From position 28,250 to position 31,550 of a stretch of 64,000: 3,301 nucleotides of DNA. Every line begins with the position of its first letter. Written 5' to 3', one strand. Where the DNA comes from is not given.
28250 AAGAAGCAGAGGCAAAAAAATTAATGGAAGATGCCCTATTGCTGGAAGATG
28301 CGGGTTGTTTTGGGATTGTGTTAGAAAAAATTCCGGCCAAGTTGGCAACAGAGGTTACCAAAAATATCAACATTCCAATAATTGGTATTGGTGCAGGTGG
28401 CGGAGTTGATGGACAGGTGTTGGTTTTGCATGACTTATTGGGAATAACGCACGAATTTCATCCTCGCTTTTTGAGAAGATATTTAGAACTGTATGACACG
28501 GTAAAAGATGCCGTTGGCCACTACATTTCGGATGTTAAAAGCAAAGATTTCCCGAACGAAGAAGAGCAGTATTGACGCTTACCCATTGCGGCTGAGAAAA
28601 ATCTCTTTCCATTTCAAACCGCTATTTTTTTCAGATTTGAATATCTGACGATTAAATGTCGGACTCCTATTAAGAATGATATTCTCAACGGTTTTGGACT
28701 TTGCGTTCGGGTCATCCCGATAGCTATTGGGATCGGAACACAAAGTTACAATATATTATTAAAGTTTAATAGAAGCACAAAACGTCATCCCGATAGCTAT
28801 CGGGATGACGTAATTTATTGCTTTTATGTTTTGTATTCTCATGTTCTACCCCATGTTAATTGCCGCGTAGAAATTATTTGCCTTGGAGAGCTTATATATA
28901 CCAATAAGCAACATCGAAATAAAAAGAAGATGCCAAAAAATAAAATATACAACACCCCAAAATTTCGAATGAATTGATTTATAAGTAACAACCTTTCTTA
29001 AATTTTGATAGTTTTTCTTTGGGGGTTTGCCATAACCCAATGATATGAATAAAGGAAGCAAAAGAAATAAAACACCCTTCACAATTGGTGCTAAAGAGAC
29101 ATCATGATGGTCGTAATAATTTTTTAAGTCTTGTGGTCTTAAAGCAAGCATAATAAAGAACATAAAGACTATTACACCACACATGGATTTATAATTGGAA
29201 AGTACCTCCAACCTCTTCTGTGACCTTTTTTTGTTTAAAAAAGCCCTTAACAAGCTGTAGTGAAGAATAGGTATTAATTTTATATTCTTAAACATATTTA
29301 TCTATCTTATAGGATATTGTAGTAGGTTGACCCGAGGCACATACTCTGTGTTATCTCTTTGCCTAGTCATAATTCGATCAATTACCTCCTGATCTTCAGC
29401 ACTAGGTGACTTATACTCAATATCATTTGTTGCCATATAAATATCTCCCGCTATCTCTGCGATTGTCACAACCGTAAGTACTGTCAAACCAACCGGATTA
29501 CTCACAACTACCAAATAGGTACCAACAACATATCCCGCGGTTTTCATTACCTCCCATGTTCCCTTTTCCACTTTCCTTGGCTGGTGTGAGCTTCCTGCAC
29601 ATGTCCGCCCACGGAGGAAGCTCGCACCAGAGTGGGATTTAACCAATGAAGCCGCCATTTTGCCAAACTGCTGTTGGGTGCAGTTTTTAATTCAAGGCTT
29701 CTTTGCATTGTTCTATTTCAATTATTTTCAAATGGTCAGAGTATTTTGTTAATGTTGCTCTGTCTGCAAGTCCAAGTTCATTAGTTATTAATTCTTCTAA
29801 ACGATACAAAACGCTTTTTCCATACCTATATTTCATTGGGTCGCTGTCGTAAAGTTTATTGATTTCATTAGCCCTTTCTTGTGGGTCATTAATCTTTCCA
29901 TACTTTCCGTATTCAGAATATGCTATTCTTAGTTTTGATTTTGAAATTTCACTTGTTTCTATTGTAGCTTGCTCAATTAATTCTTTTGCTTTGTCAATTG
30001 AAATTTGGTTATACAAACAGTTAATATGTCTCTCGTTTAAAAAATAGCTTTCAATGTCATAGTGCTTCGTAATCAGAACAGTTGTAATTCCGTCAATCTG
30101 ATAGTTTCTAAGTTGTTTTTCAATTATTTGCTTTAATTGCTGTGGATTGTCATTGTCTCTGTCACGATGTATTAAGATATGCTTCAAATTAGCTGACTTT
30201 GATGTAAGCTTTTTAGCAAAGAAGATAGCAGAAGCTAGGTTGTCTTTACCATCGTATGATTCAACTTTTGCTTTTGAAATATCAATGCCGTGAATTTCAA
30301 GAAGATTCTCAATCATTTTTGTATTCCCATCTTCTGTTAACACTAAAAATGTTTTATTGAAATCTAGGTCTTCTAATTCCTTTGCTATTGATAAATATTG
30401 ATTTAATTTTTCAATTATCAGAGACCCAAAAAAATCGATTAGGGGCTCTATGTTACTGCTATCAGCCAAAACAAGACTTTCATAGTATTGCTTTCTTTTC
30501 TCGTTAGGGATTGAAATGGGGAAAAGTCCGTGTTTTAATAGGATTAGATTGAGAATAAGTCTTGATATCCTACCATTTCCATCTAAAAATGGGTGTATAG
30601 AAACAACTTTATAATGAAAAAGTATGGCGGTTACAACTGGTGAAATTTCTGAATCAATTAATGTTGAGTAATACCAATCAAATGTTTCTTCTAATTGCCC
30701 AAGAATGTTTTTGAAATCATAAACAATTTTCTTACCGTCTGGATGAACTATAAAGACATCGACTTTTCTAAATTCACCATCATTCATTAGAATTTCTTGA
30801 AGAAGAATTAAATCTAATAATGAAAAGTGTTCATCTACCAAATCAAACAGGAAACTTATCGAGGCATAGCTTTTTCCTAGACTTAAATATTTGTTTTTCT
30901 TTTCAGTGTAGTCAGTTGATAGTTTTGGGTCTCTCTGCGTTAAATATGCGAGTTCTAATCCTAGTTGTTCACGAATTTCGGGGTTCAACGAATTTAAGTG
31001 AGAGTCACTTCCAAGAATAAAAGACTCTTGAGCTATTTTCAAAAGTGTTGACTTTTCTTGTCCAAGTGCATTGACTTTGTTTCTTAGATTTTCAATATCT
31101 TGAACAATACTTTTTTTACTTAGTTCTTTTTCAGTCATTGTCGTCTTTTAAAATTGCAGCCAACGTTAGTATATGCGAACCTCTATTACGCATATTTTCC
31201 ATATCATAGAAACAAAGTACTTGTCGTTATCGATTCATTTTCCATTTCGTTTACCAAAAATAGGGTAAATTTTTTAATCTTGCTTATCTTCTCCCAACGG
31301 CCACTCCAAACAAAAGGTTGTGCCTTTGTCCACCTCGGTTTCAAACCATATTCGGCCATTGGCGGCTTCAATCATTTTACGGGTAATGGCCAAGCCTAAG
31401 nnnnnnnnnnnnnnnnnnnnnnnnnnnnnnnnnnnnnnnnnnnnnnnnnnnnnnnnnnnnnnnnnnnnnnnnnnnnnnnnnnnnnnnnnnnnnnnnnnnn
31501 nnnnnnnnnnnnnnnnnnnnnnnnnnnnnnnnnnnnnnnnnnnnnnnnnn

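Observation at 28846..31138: AT-rich three-gene cassette led by a Fic-TOPRIM/DUF4435-like fusion protein: candidate novel toxin/defense module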

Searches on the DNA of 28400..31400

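Call 24: search_rna_families(source=window, start=28400, end=31400, threshold=evalue, max_evalue=1)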
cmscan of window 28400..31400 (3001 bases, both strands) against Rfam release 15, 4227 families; matches with E-value up to 1: 2.
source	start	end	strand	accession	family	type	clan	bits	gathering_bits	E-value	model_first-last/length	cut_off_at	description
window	28693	28826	+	RF02625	WsnRNA46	Gene; sRNA;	-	31.1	65.3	0.0012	1-151/151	no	Wolbachia sRNA 46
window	28711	28809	-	RF00901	MIR845_1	Gene; miRNA;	-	20.2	81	0.72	1-81/81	no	MIR845_1 microRNA precursor family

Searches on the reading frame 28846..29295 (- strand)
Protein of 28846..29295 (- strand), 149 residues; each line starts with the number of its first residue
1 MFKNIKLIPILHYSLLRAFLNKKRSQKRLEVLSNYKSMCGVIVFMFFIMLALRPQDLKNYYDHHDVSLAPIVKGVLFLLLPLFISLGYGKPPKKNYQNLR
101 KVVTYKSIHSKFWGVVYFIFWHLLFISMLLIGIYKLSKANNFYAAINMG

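Call 3: search_protein_families(library=pfam, proteins=[window:28846-29295:-], max_evalue=1)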
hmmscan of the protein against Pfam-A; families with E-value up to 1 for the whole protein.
window:28846-29295:- (149 aa): 3 families
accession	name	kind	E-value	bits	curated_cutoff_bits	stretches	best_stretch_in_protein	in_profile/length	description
PF02313.22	Fumarate_red_D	-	0.0048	17.6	25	1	69-123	21-75/114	Fumarate reductase subunit D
PF04923.17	Ninjurin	-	0.22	11.9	26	0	12-50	61-99/102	Ninjurin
PF11913.13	DUF3431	-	0.32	11.1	25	1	92-126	170-204/219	Protein of unknown function (DUF3431)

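Call 4: search_protein_families(library=padloc, proteins=[window:28846-29295:-], max_evalue=1)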
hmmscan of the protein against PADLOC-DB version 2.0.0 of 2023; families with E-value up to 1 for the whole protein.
window:28846-29295:- (149 aa): 0 families

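Call 5: search_protein_families(library=ncbifam, proteins=[window:28846-29295:-], max_evalue=1)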
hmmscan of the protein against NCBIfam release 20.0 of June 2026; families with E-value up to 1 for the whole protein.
window:28846-29295:- (149 aa): 0 families

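Call 65: find_homologous_proteins(query=window:28846-29295:-, max_evalue=0.01)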
Query window:28846-29295:- (149 aa): 1 proteins with E <= 0.01 among 20 candidates.
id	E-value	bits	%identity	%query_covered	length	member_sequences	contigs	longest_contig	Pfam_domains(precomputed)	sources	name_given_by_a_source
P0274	1.7e-91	322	100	100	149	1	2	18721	-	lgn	-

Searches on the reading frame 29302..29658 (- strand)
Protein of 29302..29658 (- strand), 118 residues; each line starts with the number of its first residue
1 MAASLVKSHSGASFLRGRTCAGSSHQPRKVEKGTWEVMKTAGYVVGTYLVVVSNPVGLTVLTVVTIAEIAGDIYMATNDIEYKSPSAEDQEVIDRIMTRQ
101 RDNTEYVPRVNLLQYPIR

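Call 3: search_protein_families(library=pfam, proteins=[window:29302-29658:-], max_evalue=1)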
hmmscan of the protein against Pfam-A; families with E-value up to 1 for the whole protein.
window:29302-29658:- (118 aa): 2 families
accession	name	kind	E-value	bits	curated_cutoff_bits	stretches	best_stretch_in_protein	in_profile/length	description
PF14267.11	DUF4357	-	0.023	15.1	38.4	1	67-87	11-30/54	Domain of unknown function (DUF4357)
PF19605.4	DUF6110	-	0.11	13.1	26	1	62-94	46-78/85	Family of unknown function (DUF6110)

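Call 4: search_protein_families(library=padloc, proteins=[window:29302-29658:-], max_evalue=1)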
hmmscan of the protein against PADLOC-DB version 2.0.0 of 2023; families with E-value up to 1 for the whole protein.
window:29302-29658:- (118 aa): 0 families

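Call 5: search_protein_families(library=ncbifam, proteins=[window:29302-29658:-], max_evalue=1)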
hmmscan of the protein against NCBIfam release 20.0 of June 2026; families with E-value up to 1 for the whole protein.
window:29302-29658:- (118 aa): 1 family
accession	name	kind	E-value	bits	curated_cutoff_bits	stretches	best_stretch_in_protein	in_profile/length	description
NF005318.0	PRK06851.1-2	equivalog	0.018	14.3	734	1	13-98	213-289/353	hypothetical protein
